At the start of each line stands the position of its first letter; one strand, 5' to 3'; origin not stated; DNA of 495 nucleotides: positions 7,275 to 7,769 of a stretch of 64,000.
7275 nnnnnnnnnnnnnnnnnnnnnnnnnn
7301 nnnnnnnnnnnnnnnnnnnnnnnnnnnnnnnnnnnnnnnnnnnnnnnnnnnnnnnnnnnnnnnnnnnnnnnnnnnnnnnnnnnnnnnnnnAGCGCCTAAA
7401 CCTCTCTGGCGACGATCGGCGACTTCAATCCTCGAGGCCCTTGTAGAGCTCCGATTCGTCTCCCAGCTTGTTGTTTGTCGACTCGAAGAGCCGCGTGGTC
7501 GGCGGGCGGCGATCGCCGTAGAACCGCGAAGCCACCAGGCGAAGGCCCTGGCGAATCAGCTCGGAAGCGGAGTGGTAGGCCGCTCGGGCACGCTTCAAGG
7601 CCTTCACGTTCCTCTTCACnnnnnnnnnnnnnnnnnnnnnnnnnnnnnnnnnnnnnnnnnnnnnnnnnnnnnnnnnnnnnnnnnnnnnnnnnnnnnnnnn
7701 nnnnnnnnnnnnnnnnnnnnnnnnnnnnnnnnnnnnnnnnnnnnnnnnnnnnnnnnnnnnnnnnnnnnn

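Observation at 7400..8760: Second low-G+C islet: PUA/EVE-like domain fused to a nuclease-like C-terminus (candidate type IV modification-dependent restriction enzyme), with a translationally coupled 64-aa ORF, beside an IS and an orphan antitoxin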

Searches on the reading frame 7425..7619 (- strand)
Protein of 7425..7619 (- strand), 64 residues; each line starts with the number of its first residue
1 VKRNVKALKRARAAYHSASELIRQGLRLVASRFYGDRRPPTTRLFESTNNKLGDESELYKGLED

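Call 3: search_protein_families(library=pfam, proteins=[window:7425-7619:-], max_evalue=1)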
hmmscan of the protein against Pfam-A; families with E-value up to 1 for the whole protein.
window:7425-7619:- (64 aa): 3 families
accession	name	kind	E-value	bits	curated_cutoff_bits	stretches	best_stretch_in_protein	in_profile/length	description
PF03693.20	ParD_antitoxin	-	0.02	15.7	21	1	13-30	24-41/81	Bacterial antitoxin of ParD toxin-antitoxin type II system and RHH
PF12607.13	DUF3772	-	0.1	12.8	25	1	8-33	1-26/63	Protein of unknown function (DUF3772)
PF07499.19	RuvA_C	-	0.12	13.3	24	1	6-28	22-45/47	RuvA, C-terminal domain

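Call 4: search_protein_families(library=padloc, proteins=[window:7425-7619:-], max_evalue=1)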
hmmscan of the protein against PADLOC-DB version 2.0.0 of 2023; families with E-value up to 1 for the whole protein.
window:7425-7619:- (64 aa): 0 families

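Call 5: search_protein_families(library=ncbifam, proteins=[window:7425-7619:-], max_evalue=1)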
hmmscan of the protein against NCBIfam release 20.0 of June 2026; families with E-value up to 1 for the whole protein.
window:7425-7619:- (64 aa): 1 family
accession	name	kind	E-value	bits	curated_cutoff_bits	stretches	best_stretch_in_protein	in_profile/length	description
TIGR02606.1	antidote_CC2985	hypoth_equivalog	0.0015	18.5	46.2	1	15-31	23-39/70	type II toxin-antitoxin system ParD family antitoxin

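Call 8: search_protein_families(library=phrogs, proteins=[window:7425-7619:-], max_evalue=1)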
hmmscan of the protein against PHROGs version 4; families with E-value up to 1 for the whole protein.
window:7425-7619:- (64 aa): 1 family
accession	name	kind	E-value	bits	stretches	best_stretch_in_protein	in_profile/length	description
phrog_6494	-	moron, auxiliary metabolic gene and host takeover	0.038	15.1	1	9-32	22-45/85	antitoxin from a toxin-antitoxin system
